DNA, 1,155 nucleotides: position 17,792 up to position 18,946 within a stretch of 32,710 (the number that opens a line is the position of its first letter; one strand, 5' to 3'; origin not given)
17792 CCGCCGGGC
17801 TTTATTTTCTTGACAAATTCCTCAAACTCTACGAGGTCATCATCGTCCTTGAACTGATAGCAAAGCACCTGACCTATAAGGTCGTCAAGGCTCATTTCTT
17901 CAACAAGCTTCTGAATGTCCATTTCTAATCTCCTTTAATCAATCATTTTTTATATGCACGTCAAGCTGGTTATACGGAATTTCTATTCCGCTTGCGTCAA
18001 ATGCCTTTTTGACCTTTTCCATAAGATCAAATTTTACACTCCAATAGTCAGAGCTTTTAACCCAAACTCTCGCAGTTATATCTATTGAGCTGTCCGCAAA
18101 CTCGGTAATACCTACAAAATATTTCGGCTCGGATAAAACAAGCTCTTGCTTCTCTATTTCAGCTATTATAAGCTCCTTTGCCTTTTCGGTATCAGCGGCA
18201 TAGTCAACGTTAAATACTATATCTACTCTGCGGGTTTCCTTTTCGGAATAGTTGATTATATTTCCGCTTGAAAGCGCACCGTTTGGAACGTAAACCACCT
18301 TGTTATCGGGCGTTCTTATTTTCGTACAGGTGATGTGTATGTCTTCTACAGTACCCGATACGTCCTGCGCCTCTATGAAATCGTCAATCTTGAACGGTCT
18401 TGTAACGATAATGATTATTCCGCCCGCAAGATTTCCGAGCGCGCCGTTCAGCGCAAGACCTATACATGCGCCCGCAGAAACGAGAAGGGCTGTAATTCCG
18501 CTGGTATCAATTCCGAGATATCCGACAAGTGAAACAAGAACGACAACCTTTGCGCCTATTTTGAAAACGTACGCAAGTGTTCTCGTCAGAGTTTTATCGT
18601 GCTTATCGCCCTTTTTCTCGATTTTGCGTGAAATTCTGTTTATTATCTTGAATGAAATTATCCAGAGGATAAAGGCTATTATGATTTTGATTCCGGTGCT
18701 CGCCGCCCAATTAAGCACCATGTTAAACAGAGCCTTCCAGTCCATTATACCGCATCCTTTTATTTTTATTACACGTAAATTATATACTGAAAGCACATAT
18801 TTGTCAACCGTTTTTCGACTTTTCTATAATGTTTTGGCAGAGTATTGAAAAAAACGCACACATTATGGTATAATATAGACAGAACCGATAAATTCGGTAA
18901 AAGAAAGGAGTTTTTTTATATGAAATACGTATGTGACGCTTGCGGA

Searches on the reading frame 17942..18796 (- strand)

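Call 15: search_protein_families(library=pfam, proteins=[window:17942-18796:-])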
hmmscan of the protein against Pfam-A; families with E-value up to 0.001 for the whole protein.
window:17942-18796:- (285 aa): 2 families
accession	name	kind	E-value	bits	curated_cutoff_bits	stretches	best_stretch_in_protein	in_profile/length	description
PF00924.24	MS_channel_2nd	-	6.9e-24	84.2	20.2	1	120-184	3-67/68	Mechanosensitive ion channel, beta-domain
PF21082.3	MS_channel_3rd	-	7.3e-20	71.6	21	1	191-273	1-88/88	Mechanosensitive ion channel MscS, C-terminal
